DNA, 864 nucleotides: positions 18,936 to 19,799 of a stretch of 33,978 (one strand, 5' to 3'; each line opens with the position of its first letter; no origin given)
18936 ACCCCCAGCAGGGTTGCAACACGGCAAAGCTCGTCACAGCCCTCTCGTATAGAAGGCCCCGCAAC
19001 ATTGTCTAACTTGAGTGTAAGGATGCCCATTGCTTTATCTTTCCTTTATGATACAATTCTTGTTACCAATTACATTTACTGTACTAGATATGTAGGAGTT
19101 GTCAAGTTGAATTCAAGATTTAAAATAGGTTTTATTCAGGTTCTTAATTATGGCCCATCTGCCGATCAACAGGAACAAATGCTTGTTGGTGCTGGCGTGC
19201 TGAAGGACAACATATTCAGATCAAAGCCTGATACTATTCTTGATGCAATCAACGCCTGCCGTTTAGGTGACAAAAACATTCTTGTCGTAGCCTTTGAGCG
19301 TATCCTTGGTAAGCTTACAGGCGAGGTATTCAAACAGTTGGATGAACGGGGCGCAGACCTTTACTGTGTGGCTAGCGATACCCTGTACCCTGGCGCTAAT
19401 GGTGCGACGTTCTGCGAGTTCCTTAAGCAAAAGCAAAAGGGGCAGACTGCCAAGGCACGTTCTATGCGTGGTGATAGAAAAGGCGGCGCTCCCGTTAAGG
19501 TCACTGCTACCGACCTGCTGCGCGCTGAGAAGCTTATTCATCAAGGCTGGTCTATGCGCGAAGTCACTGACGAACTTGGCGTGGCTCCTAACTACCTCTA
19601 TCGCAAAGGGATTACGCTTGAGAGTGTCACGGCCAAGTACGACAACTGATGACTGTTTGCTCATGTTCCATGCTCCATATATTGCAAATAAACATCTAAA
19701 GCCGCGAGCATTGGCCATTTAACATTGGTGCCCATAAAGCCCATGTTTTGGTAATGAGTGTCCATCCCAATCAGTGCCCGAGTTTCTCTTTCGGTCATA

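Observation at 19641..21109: The same 13-21 nt element sits at the first codons of seven consecutive, otherwise unrelated leftward early genes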

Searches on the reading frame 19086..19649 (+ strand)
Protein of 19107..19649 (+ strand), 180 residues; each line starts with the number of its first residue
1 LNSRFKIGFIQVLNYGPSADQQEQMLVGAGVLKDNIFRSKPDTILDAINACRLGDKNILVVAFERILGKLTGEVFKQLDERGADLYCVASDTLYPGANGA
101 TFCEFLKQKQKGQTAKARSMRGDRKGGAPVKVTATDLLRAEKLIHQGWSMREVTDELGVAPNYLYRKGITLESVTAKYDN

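Call 17: find_related_loci(query=A1, collection=viral_contigs, flank=8000)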
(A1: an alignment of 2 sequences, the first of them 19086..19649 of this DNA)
Query A1 (187 aa) in viral_contigs; peptide patterns used: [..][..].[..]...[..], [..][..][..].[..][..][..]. (x = any residue, [..] = any of these).
310 stretches matched a pattern; 1 encode a relative of the query (tblastn E <= 1e-3); 1 distinct loci.
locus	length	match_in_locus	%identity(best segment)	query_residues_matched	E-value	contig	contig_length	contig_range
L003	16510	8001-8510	25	7-173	1e-8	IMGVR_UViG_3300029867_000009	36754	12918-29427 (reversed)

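Call 34: find_homologous_proteins(query=window:19107-19649:+, max_evalue=0.001)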
Query window:19107-19649:+ (180 aa): 4 proteins with E <= 0.001 among 272 candidates.
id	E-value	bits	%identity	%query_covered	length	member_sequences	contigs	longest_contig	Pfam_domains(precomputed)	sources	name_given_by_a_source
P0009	2.7e-114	397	100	100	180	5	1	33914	-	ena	-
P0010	6.3e-51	191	56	100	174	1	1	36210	-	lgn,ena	-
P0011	3.3e-44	169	50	99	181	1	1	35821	-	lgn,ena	-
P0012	1.4e-42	163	49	100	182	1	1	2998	-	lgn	-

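Call 35: find_encoding_contigs(protein=P0010, flank=10000, max_places=3)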
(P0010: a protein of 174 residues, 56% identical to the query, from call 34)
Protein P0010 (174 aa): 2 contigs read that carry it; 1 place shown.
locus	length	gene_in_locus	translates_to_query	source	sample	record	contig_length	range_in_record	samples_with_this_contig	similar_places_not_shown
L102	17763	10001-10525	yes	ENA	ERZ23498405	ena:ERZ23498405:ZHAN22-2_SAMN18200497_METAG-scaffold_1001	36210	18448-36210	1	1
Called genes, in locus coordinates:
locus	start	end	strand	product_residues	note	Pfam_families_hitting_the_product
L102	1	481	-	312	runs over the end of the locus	-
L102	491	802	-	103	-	-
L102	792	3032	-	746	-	PF23899:SU10_portal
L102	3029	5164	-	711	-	PF14890:Intein_splicing, PF04466:Terminase_3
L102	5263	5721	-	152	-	-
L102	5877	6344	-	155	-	PF20901:Sf6_terminase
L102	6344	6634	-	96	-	-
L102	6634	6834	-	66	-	-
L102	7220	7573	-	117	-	PF23927:DUF7265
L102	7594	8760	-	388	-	-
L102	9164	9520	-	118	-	-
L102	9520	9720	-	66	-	-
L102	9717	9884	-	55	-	-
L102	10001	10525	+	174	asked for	-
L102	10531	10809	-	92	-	-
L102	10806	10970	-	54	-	-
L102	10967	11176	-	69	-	-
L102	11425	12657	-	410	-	PF01139:RtcB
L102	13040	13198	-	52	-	-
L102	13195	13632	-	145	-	-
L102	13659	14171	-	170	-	-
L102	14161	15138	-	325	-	-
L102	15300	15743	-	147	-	-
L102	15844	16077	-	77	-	-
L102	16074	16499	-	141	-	-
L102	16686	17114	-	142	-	PF06035:Peptidase_C93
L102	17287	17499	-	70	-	-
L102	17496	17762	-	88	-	?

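Call 36: find_encoding_contigs(protein=P0011, flank=10000, max_places=3)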
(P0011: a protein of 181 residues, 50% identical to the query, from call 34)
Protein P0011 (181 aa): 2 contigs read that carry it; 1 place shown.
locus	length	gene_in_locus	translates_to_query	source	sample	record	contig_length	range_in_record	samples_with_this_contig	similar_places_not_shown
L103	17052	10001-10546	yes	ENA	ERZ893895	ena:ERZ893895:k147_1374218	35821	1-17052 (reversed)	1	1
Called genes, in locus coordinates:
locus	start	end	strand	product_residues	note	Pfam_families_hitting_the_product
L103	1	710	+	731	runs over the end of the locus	PF13229:Beta_helix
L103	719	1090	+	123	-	-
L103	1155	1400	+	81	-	-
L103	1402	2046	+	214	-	-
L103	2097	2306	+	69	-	-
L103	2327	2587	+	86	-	-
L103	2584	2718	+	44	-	-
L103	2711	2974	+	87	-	-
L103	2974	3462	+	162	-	-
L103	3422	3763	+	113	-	-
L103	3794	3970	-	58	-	-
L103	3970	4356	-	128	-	-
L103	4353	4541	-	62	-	-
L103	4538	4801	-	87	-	-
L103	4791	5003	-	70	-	PF25398:CUX1_N (weak)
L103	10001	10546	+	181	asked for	-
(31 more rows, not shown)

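Call 37: find_encoding_contigs(protein=P0012, flank=10000, max_places=3)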
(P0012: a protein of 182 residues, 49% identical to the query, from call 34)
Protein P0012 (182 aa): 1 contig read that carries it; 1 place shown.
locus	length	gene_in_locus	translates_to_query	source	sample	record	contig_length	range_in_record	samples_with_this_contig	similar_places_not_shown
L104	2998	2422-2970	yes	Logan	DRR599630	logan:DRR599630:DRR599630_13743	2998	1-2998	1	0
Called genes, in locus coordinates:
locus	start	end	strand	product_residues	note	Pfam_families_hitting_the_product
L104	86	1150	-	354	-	PF00589:Phage_integrase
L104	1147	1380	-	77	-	-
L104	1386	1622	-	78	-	-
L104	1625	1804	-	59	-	-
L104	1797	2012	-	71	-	-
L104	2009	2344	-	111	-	-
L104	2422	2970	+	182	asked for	-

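Call 51: search_solved_structures(query=A3, max_evalue=1, show_alignments=2)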
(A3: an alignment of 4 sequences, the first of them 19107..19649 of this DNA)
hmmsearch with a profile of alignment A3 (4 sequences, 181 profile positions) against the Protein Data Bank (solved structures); distinct sequences matched with E-value up to 1: 3.
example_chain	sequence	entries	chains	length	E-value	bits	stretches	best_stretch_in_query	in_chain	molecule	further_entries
3uj3_X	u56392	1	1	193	6.8e-05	26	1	7-169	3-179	DNA-invertase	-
4m6f_A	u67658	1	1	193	0.00012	25.2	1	7-169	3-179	DNA-invertase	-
8c80_C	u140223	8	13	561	0.76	12.8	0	81-147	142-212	Serine palmitoyltransferase 2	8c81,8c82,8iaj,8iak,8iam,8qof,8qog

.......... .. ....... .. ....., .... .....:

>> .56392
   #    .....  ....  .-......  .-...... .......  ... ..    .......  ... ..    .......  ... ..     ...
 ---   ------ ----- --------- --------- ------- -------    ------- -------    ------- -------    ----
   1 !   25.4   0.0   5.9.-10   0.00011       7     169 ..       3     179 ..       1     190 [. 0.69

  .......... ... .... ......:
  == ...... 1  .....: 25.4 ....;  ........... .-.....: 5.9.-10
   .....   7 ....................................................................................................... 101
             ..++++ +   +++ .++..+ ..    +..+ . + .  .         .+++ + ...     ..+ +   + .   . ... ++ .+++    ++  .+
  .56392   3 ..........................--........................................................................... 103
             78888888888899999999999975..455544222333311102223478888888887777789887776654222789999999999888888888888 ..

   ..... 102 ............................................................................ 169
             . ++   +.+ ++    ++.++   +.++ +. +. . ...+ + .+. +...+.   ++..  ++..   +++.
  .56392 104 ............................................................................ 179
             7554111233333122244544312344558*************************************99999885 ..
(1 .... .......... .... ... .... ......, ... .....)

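Call 56: find_related_loci(query=A3, collection=genome_contigs, flank=8000)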
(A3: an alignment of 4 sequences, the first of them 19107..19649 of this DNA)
Query A3 (180 aa) in genome_contigs; peptide patterns used: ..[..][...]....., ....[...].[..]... (x = any residue, [..] = any of these).
62 stretches matched a pattern, but none encodes a relative of the query by tblastn (E <= 1e-3).

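Call 57: predict_structure(alignment_id=A3)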
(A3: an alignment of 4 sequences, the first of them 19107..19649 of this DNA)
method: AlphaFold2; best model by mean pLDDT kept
length: 180 residues; sequences in the alignment: 4
mean_pLDDT: 68.8   pTM: 0.41
mean pLDDT of the five models: 68.8, 67.0, 62.5, 62.3, 59.0
residues with pLDDT >= 90: 13; 70-90: 61; 50-70: 88; < 50: 18
segments of 3 or more residues with pLDDT < 50: 113-128
pLDDT, mean of each block of 10 residues (from residue 1): 61 67 77 70 63 57 60 68 68 61 59 49 45 86 90 85 86 85
secondary structure, 60 per line:
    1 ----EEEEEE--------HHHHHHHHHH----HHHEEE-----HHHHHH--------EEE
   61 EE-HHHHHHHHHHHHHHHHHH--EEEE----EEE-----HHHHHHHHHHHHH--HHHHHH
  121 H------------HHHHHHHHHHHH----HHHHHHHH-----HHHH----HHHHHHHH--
elements in order: E5-10 H19-28 E36-38 H44-49 E58-62 H64-81 E84-87 E92-94 H100-112 H115-121 H134-145 H150-157 H163-166 H171-178

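Call 61: fold_search(model_id=the predicted structure, library=pdb)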
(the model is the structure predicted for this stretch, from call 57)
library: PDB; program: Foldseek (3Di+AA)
matches with E <= 10: 862; with E <= 0.001: 9
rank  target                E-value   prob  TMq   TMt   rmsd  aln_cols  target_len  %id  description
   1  2r0q_C                2.9e-05  1.00  0.40  0.37  20.6       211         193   16  Crystal structure of a serine recombinase- DNA regulatory complex (released 2008-04-01)
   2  1gdt_A                5.4e-05  1.00  0.40  0.39  12.6       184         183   16  CRYSTAL STRUCTURE OF A SITE-SPECIFIC RECOMBINASE, GAMMA-DELTA RESOLVASE COMPLEXED WITH A 34 BP CLEAVAGE SITE (released 1996-04-03)
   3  5cy1_A                7.3e-05  1.00  0.44  0.43  10.8       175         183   18  Tn3 resolvase - site III complex crystal form I (released 2017-01-11)
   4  2gm4_A                1.1e-04  1.00  0.43  0.43  11.4       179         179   16  An activated, tetrameric gamma-delta resolvase: Hin chimaera bound to cleaved DNA (released 2006-06-27)
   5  2r0q_D                1.2e-04  1.00  0.47  0.45   8.4       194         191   16  Crystal structure of a serine recombinase- DNA regulatory complex (released 2008-04-01)
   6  5cy1_B                1.3e-04  1.00  0.40  0.40  17.9       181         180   20  Tn3 resolvase - site III complex crystal form I (released 2017-01-11)
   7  5cy2_E                1.8e-04  1.00  0.42  0.43  11.2       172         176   19  Tn3 resolvase - site III complex crystal form II (released 2017-01-11)
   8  5cy2_A                4.5e-04  1.00  0.44  0.45  10.8       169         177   19  Tn3 resolvase - site III complex crystal form II (released 2017-01-11)
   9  2gm4_B                6.5e-04  1.00  0.43  0.44  11.4       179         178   16  An activated, tetrameric gamma-delta resolvase: Hin chimaera bound to cleaved DNA (released 2006-06-27)
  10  2rsl_A                2.3e-03  1.00  0.48  0.72   3.3       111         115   20  REFINEMENT OF GAMMA DELTA RESOLVASE REVEALS A STRIKINGLY FLEXIBLE MOLECULE (released 1994-04-30)
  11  2gm5_A                9.0e-03  1.00  0.44  0.60   5.3       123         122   19  An activated, truncated gamma-delta resolvase tetramer (released 2006-06-27)
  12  1ght                  2.2e-02  0.99  0.37  0.56   4.3       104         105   23  SOLUTION STRUCTURE OF THE CATALYTIC DOMAIN OF GAMMA DELTA RESOLVASE (released 2001-08-01)
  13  5jrj                  2.9e-02  0.54  0.23  0.15   6.9        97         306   14  Crystal Structure of Herbaspirillum seropedicae RecA (released 2016-08-03)
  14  1xmv                  3.6e-02  0.54  0.24  0.17   6.1        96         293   16  E. coli RecA in complex with MgADP (released 2005-01-04)
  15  9uoo                  3.9e-02  0.51  0.24  0.16   6.7       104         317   15  Klebsiella pneumoniae RecA (released 2026-02-18)
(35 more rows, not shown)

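Call 76: search_protein_families(library=pfam, max_evalue=0.01, proteins=[window:19107-19649:+, L102:11425-12657:-])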
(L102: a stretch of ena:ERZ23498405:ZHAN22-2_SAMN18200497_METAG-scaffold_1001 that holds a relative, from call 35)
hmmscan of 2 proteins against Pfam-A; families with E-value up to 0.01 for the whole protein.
window:19107-19649:+ (180 aa): 0 families

L102:11425-12657:- (410 aa): 1 family
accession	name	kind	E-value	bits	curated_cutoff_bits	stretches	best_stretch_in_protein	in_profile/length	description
PF01139.22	RtcB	-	5.2e-127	425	27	1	33-410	1-426/426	tRNA-splicing ligase RtcB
